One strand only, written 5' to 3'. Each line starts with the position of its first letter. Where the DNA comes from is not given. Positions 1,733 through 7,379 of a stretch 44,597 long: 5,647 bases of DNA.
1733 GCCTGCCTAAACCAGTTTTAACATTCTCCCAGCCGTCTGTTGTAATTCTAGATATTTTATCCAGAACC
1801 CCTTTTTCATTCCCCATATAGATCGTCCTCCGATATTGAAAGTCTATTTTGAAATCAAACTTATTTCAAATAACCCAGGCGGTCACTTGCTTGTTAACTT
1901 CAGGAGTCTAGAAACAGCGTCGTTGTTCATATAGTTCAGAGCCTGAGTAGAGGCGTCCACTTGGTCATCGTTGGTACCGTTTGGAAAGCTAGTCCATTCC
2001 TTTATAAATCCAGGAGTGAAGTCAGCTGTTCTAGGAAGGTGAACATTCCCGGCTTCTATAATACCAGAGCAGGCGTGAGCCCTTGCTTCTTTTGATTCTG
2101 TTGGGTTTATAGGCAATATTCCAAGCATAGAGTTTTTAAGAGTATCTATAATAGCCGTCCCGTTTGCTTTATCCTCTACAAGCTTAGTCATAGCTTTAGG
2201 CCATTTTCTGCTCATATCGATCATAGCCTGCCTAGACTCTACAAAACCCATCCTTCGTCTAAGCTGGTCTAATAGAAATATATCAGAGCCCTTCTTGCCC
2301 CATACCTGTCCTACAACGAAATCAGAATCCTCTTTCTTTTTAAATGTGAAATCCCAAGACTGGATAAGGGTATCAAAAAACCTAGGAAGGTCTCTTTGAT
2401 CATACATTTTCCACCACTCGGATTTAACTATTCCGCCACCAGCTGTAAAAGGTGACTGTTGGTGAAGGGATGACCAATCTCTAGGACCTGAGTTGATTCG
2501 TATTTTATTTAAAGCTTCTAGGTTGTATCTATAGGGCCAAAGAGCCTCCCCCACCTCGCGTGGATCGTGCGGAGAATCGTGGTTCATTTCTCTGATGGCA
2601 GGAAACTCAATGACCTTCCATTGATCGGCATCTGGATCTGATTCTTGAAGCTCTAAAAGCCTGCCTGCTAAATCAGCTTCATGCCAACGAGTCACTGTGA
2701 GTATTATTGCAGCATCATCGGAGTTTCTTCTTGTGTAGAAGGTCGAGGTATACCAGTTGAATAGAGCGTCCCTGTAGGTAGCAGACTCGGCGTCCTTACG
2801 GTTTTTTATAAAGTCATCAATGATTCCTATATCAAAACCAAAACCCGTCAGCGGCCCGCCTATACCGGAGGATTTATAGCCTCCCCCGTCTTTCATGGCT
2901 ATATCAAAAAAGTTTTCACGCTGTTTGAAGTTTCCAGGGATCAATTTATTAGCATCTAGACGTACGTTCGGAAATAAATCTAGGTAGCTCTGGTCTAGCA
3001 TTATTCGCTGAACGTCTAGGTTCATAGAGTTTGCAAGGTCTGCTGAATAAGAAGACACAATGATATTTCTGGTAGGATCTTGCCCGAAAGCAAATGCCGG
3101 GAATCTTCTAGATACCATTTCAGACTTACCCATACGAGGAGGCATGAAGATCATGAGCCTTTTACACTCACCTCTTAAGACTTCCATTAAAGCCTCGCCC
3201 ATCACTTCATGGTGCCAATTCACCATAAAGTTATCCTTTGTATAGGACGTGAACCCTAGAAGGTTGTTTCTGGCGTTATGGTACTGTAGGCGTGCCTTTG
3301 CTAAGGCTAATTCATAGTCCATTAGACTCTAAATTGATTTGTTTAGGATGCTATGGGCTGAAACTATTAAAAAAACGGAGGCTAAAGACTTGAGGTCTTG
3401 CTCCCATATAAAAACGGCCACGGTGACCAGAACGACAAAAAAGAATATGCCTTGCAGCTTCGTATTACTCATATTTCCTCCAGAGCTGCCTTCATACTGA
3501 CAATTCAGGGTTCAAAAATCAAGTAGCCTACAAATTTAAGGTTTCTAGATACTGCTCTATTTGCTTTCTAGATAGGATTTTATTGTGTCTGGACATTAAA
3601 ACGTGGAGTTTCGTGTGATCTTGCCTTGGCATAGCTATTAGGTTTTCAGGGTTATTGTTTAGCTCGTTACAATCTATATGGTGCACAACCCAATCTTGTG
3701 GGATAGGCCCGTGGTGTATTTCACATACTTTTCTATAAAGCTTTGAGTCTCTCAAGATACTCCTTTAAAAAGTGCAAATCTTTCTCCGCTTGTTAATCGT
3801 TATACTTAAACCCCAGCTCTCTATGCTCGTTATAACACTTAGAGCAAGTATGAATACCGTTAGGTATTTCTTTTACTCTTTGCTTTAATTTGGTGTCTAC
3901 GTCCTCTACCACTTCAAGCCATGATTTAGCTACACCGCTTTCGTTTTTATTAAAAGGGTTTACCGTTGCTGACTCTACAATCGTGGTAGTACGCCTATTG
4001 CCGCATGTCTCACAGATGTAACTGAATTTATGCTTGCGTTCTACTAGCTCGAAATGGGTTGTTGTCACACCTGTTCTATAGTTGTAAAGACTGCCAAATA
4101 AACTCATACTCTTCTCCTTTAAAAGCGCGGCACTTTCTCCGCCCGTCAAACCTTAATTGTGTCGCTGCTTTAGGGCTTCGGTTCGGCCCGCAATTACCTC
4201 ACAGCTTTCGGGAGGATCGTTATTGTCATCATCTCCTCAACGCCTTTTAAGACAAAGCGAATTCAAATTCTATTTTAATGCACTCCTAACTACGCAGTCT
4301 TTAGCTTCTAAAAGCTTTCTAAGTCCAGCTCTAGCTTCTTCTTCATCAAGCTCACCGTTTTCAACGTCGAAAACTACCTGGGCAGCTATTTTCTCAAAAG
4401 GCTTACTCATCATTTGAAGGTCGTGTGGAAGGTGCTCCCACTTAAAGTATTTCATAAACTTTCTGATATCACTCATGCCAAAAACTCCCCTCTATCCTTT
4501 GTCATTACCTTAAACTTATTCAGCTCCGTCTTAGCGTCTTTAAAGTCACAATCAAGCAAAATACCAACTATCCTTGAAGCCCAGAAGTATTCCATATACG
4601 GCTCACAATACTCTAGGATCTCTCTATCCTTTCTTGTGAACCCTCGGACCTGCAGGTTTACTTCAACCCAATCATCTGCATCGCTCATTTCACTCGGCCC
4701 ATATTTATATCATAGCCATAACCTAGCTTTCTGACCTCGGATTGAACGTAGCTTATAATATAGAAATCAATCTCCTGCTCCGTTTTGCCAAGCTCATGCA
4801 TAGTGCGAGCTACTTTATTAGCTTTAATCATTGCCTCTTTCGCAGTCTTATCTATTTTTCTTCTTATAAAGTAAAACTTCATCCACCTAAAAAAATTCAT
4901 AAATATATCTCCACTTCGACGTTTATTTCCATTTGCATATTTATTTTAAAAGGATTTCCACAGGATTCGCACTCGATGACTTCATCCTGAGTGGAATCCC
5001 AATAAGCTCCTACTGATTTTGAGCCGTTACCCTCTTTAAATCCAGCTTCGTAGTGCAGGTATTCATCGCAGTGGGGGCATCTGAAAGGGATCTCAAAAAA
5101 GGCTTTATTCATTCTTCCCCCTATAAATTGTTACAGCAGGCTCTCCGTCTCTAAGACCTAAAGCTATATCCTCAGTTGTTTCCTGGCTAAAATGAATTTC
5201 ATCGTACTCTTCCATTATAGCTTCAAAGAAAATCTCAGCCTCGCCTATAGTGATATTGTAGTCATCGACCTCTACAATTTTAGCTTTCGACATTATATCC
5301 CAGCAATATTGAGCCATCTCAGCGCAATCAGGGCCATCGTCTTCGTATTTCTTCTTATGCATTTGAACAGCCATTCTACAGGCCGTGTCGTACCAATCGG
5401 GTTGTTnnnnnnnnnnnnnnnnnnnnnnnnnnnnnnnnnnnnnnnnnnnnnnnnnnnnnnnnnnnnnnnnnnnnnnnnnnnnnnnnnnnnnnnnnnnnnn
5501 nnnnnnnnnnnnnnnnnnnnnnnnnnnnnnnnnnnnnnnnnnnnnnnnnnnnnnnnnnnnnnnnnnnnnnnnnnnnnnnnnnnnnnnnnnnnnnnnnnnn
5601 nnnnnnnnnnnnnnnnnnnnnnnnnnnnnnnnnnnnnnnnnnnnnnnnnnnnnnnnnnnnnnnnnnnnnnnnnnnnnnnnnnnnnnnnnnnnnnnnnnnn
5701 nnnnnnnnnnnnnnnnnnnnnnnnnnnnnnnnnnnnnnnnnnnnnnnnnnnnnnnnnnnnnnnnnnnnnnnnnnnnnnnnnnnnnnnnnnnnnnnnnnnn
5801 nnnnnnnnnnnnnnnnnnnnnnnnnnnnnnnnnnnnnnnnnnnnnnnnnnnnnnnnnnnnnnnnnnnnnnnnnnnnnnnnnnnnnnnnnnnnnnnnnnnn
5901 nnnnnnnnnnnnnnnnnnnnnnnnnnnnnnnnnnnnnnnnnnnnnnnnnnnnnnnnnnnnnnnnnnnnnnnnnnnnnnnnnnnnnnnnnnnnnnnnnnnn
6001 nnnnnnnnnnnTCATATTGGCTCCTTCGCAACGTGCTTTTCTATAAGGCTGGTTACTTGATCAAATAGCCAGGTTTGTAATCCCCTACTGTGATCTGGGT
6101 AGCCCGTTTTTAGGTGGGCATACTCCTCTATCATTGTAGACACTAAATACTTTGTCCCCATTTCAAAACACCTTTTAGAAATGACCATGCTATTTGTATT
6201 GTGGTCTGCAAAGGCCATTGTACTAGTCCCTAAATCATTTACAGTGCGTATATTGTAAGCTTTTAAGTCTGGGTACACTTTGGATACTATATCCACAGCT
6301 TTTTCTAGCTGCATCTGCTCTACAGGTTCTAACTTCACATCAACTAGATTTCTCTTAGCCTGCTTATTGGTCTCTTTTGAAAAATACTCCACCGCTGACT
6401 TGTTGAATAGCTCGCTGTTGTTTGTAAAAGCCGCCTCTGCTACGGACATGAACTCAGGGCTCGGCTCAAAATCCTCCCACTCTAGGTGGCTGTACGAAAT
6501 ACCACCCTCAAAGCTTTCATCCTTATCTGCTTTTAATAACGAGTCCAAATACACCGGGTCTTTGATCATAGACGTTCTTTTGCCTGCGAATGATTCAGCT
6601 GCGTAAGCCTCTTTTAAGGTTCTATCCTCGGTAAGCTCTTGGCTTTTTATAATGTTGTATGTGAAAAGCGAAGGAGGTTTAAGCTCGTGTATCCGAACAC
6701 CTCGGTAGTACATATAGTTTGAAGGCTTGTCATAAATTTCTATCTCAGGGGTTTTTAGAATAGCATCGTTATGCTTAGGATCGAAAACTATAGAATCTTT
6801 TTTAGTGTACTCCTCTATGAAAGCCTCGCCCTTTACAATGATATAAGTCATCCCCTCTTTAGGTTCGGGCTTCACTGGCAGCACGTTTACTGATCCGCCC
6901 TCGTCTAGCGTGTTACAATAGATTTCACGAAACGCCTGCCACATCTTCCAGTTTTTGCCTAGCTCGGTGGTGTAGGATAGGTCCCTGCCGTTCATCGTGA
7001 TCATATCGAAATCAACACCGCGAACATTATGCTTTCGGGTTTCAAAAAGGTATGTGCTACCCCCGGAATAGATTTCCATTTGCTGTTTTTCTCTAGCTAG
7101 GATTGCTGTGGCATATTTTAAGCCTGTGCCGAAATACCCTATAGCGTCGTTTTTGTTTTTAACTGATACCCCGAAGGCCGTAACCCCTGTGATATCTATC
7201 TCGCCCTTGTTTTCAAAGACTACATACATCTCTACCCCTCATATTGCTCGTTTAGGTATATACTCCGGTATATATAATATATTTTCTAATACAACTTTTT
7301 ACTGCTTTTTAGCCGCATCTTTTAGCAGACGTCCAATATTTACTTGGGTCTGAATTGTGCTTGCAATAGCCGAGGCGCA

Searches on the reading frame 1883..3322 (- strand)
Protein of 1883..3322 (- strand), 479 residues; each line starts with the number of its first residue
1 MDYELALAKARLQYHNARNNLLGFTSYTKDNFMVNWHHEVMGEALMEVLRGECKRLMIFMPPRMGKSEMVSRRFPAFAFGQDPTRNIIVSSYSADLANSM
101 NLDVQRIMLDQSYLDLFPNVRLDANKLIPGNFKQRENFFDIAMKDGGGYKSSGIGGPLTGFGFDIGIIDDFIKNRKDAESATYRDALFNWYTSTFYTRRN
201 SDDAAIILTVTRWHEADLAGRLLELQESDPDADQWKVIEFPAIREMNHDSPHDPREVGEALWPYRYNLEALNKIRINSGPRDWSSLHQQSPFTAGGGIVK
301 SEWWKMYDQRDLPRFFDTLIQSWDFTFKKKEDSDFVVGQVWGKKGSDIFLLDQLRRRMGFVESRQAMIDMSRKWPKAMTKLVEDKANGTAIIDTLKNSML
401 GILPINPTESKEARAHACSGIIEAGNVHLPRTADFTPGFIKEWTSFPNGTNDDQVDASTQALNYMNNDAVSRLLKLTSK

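Call 19: search_dna_similar(query=window:1883-3322:-, collection=phages, mode=protein, max_rows=15)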
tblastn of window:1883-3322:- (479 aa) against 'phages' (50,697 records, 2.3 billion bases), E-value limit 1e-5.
Records with a match: 2131; places in all: 2159; records where one place covers at least 80% of the query: 563.
Best place of each record, by identity: <60% 2131.
By first word of the organism name: Mycobacterium 465; Klebsiella 392; Microbacterium 273; Gordonia 162; Escherichia 154; Acinetobacter 51; Brucella 41; Bacteriophage 40; Xanthomonas 39; Caulobacter 39; and 83 more.
By host as written in the record: Mycobacterium smegmatis mc2 155 330; Klebsiella pneumoniae 189; - 141; Gordonia terrae 3612 129; Microbacterium foliorum NRRL B-24224 SEA 111; Microbacterium foliorum NRRL B-24224 104; Mycobacterium smegmatis mc#155 77; Escherichia coli 49; and 410 more.
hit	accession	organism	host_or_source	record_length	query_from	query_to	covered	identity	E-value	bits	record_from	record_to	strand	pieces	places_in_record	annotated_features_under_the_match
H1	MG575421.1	Proteus phage vB_PmiP_RS51pmB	Proteus mirabilis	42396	8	473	97%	42.6%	7e-96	323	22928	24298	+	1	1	large subunit terminase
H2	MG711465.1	Faecalibacterium phage FP_Brigit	Faecalibacterium prausnitzii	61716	24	468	93%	42.9%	6e-90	305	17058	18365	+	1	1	terminase large subunit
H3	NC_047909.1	Faecalibacterium phage FP_Brigit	Faecalibacterium prausnitzii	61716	24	468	93%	42.9%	6e-90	305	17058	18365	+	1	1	terminase large subunit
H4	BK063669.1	Caudoviricetes sp. vir524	Methanomicrobiales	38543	8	473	97%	39.8%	1e-83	287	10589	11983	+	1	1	terminase large subunit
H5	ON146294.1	Stenotrophomonas phage B2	Stenotrophomonas sp.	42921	19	462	93%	41.0%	7e-78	270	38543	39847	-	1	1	large subunit terminase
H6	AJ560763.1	Haemophilus phage Aaphi23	Actinobacillus actinomycetemcomitans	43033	11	463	95%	39.9%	2e-77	269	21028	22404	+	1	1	terL: putative terminase large subunit TerL | terS: putative terminase small subunit TerS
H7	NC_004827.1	Haemophilus phage Aaphi23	Actinobacillus actinomycetemcomitans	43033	11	463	95%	39.9%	2e-77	269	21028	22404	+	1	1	terL: terminase large subunit | terS: terminase small subunit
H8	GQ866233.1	Aggregatibacter phage S1249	Aggregatibacter actinomycetemcomitans ...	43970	11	463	95%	39.7%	2e-76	266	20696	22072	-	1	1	putative terminase large subunit TerL | putative terminase small subunit TerS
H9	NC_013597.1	Aggregatibacter phage S1249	Aggregatibacter actinomycetemcomitans ...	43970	11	463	95%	39.7%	2e-76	266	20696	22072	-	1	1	terminase large subunit | terminase small subunit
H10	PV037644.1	Bacillus phage vB_BcM_CUBc25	Bacillus cereus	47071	17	466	94%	38.8%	7e-73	256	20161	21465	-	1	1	terminase large subunit | hypothetical protein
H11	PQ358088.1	Staphylococcus phage TPWB-09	Staphylococcus sp.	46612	5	468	97%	37.4%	2e-75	263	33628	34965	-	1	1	terminase large subunit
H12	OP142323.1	Staphylococcus phage Lacachita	Staphylococcus epidermidis 1457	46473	37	465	90%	39.8%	2e-75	263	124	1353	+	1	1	terminase large subunit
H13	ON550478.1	Staphylococcus phage Sazerac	Staphylococcus epidermidis LM1680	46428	37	465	90%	39.3%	3e-74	260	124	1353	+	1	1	putative terminase large subunit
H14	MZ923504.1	Microcystis phage MinS1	Microcystis aeruginosa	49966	40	470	90%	39.1%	1e-70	249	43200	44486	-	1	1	terminase large subunit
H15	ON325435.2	Staphylococcus phage CUB-EPI_14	Staphylococcus epidermidis SE14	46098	37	465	90%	39.1%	7e-74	259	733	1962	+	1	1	terminase large subunit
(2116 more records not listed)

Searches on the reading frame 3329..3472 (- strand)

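Call 76: search_protein_families(library=pfam, alignment_id=A2, max_evalue=0.01)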
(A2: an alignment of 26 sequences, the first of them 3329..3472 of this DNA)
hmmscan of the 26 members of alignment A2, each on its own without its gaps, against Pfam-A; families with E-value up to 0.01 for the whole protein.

A. member 1, window:3329-3472:- (47 aa): 0 families

B. families by the number of members that match (of 26 scanned): 10 families
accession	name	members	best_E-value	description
PF01555.25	N6_N4_Mtase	1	1.5e-27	DNA methylase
PF13392.12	HNH_3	1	7.3e-15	HNH endonuclease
PF14255.11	Cys_rich_CPXG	1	4.3e-05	Cysteine-rich CPXCG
PF23470.1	Zn_ribbon_PF0610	1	0.0018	PF0610 rubredoxin-like zinc beta-ribbon domain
PF13248.11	Zn_ribbon_3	1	0.0068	zinc-ribbon domain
PF14353.12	CpXC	1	0.0075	CpXC protein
PF11839.13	Alanine_zipper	1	0.0084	Alanine-zipper, major outer membrane lipoprotein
PF12760.12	Zn_ribbon_IS1595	1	0.0089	Transposase zinc-ribbon domain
PF13717.11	Zn_ribbon_4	1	0.0093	zinc-ribbon domain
PF16731.10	GARP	1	0.0097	Glutamic acid/alanine-rich protein of Trypanosoma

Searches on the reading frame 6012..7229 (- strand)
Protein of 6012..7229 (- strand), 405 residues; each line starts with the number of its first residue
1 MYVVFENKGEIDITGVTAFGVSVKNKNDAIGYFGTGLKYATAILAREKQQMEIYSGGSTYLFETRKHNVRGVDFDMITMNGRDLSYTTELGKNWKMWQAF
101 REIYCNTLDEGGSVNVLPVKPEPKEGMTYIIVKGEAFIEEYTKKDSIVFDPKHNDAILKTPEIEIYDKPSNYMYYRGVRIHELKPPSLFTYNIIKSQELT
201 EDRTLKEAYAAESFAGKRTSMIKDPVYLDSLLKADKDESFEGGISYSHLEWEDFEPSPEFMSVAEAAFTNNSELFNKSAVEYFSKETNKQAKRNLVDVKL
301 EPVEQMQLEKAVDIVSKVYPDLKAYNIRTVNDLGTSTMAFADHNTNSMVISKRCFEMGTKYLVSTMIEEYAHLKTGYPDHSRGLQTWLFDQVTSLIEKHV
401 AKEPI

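Call 16: search_protein_families(library=pfam, proteins=[window:6012-7229:-], max_evalue=0.01)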
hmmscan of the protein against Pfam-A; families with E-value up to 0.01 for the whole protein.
window:6012-7229:- (405 aa): 0 families

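Call 17: search_protein_families(library=phrogs, proteins=[window:6012-7229:-], max_evalue=0.001)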
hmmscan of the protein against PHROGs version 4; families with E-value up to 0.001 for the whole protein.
window:6012-7229:- (405 aa): 2 families
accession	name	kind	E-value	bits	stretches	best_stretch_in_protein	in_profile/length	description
phrog_8203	-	unknown function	5e-84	283.5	1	2-401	3-391/394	-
phrog_6077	-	unknown function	4.2e-09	37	1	5-60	48-104/366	-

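Call 20: search_dna_similar(query=window:6012-7229:-, collection=phages, mode=protein, max_rows=15)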
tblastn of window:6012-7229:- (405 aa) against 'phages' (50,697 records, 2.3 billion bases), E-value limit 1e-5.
Records with a match: 73; places in all: 73; records where one place covers at least 80% of the query: 67.
Best place of each record, by identity: <60% 73.
By first word of the organism name: Pseudomonas 53; Bordetella 9; Stenotrophomonas 2; Synechococcus 2; Brevundimonas 2; phage 1; Bradyrhizobium 1; Dinoroseobacter 1; uncultured 1; Escherichia 1.
By host as written in the record: Pseudomonas aeruginosa PAO1 22; Pseudomonas aeruginosa 16; Bordetella bronchiseptica ATCC 10580 9; - 6; Pseudomonas aeruginosa PA14 3; Stenotrophomonas maltophilia 2; Pseudomonas aeruginosa strain PAO9505 2; Pseudomonas sp. 2; and 10 more.
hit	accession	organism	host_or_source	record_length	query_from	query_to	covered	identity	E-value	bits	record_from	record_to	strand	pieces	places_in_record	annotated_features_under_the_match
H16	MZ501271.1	Pseudomonas phage AH02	Pseudomonas koreensis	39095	1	405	100%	37.7%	3e-77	266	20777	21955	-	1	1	26: hypothetical protein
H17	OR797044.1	Stenotrophomonas phage vB_SmaS_Bhz59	Stenotrophomonas maltophilia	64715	3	405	100%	37.4%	4e-70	245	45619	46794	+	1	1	hypothetical protein (x2)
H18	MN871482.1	Pseudomonas virus PaSz-6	Pseudomonas aeruginosa PAO1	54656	3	405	100%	37.1%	7e-72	250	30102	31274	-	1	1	record has no annotation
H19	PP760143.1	Pseudomonas phage vB_Pae_HLL23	Pseudomonas aeruginosa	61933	3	405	100%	37.1%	7e-72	250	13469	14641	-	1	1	hypothetical protein (x3)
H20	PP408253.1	Pseudomonas phage vB_Pa-PAC6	Pseudomonas aeruginosa PA14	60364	3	405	100%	37.1%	1e-71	249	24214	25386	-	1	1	hypothetical protein (x2)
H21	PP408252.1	Pseudomonas phage vB_Pa-PAC5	Pseudomonas aeruginosa PAO1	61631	3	405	100%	37.1%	1e-71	249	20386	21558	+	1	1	hypothetical protein (x2)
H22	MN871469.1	Pseudomonas phage Pa-S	Pseudomonas aeruginosa PAO1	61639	3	405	100%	37.1%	1e-71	249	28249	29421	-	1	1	record has no annotation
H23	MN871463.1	Pseudomonas phage Pa-L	Pseudomonas aeruginosa PAO1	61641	3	405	100%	37.1%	1e-71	249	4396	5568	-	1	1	record has no annotation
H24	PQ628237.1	Pseudomonas phage vanta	Pseudomonas aeruginosa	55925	3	405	100%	37.1%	2e-71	249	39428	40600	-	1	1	hypothetical protein (x2)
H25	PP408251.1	Pseudomonas phage vB_Pa-PAC4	Pseudomonas aeruginosa PAO1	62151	3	405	100%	37.1%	2e-71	249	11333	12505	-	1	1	hypothetical protein (x2)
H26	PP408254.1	Pseudomonas phage vB_Pa-PAC7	Pseudomonas aeruginosa PA14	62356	3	405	100%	37.1%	2e-71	249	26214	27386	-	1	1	hypothetical protein (x2)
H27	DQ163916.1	Pseudomonas phage M6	-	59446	3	405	100%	37.1%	3e-71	248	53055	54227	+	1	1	record has no annotation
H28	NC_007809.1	Pseudomonas phage M6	Pseudomonas aeruginosa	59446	3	405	100%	37.1%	3e-71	248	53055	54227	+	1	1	hypothetical protein ORF071 | hypothetical protein ORF072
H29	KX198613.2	Pseudomonas phage AN14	Pseudomonas aeruginosa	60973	3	405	100%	37.1%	3e-71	248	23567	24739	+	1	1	hydrolase, metallopeptidase | hypothetical protein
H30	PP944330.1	Pseudomonas phage phi_M6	Pseudomonas aeruginosa PAO1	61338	3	405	100%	37.1%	3e-71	248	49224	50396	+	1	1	hypothetical protein (x2)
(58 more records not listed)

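Call 22: find_related_loci(query=window:6012-7229:-, collection=viral_contigs, flank=4000)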
Query window:6012-7229:- (405 aa) in viral_contigs; peptide patterns used: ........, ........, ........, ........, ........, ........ (x = any residue, [..] = any of these).
7 stretches matched a pattern, but none encodes a relative of the query by tblastn (E <= 1e-3).

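Call 24: find_encoding_contigs(protein=window:6012-7229:-, flank=3000, max_places=6)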
Protein window:6012-7229:- (405 aa): 3 contigs read that carry it; 2 places shown.
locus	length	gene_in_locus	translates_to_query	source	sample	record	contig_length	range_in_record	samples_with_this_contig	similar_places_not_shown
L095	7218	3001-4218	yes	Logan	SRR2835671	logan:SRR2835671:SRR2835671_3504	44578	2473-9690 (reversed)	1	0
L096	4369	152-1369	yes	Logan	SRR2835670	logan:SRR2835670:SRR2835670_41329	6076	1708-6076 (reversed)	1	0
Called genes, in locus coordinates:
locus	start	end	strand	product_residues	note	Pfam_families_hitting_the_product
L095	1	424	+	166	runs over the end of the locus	-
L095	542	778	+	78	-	-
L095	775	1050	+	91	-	-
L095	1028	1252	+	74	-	-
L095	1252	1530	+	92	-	-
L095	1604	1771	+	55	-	PF07362:CcdA (weak)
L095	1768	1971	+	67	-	-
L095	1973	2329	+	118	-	-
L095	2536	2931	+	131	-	-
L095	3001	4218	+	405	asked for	-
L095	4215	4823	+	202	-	-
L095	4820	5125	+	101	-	-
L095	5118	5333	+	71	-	-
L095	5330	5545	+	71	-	-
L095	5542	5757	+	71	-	-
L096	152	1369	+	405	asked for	-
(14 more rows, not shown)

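Call 26: find_homologous_proteins(query=window:6012-7229:-, max_evalue=1e-20)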
Query window:6012-7229:- (405 aa): 1337 proteins with E <= 1e-20 among 2911 candidates; the best 120 are listed.
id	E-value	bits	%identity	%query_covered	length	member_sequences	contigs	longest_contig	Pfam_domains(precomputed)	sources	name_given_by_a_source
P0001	3.4e-271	917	100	100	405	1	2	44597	-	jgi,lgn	-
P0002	4.7e-115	403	46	100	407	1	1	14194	-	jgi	jgi:hypothetical protein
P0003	1.2e-114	402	47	100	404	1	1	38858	-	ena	-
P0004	1.2e-113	399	47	100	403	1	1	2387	-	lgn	-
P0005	3.1e-113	397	48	100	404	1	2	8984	-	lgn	-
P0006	3.7e-109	384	46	100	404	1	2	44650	-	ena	-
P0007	7.1e-109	383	44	100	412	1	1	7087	-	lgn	-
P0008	9.2e-109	382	47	100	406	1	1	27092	-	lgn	-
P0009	1.3e-108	382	46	100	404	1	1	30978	-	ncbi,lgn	-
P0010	3.4e-108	381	47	100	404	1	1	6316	-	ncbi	-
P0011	1.1e-107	379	45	100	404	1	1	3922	-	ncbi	-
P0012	7.6e-107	376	46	100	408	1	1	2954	-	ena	-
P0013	1.1e-106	376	45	100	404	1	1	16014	-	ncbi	-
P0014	1.7e-106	375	46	100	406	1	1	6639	-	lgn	-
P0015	1.0e-105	372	44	100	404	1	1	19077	-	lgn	-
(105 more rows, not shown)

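Call 27: find_encoding_contigs(protein=P0006, flank=10000, max_places=2)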
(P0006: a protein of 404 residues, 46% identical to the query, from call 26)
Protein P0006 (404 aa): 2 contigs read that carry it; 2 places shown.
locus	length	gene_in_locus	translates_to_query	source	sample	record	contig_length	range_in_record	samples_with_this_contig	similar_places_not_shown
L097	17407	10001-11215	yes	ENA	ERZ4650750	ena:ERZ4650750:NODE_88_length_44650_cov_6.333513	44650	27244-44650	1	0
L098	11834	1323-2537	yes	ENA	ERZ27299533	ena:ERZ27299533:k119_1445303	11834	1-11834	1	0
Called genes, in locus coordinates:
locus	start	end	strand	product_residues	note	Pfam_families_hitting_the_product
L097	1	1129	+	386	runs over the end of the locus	-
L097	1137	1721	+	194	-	-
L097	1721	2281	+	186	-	-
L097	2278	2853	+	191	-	-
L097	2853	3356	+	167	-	-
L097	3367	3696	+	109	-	-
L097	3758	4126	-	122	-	-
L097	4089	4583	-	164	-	-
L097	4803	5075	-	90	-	PF13083:KH_KhpA-B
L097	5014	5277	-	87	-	-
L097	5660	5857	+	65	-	PF12728:HTH_17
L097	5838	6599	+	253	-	-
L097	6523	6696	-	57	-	-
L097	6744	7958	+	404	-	PF13401:AAA_22 (faint), PF03796:DnaB_C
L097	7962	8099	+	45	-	-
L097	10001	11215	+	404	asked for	-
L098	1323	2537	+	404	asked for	-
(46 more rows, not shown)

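Call 28: find_encoding_contigs(protein=P0003, flank=10000, max_places=2)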
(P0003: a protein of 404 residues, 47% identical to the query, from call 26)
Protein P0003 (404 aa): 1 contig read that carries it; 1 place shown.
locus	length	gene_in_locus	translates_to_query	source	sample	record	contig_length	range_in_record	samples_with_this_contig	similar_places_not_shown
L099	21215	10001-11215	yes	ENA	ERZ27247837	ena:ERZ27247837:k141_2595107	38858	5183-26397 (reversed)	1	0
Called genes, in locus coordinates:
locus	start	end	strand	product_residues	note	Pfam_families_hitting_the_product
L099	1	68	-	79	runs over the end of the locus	-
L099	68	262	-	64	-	-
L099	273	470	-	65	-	-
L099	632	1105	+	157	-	PF01242:PTPS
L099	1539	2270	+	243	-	PF01227:GTP_cyclohydroI, PF14489:QueF (weak)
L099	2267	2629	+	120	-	-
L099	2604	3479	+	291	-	-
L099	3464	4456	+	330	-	PF00534:Glycos_transf_1 (weak)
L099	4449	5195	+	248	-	PF02195:ParB_N (weak)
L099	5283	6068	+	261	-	-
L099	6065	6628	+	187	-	-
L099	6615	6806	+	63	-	-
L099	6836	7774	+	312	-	PF12684:DUF3799, PF12705:PDDEXK_1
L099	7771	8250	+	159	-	PF13392:HNH_3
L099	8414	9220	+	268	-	-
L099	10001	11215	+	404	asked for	-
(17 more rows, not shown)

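Call 29: find_encoding_contigs(protein=P0009, flank=10000, max_places=2)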
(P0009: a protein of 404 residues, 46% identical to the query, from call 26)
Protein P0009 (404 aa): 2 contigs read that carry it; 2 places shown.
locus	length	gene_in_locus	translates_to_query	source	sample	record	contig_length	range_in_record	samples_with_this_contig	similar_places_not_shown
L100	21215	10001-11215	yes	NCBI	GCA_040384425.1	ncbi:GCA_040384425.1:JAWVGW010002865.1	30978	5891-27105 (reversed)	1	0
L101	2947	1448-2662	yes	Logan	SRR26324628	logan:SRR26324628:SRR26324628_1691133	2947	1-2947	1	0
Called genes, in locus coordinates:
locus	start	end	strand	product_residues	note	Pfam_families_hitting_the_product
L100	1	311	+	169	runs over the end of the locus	-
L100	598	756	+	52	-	-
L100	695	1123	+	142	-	-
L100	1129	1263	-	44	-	-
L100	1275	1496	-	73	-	-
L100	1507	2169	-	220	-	PF13472:Lipase_GDSL_2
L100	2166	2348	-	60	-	-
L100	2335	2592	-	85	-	-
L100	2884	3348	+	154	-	PF01242:PTPS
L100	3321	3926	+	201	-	PF04055:Radical_SAM (weak)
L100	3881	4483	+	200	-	PF01227:GTP_cyclohydroI, PF14489:QueF (weak)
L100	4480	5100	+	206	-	-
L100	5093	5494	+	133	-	PF21818:DUF6884, PF03883:H2O2_YaaD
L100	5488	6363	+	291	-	-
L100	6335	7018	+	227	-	PF06508:QueC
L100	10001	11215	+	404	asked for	-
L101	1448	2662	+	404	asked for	-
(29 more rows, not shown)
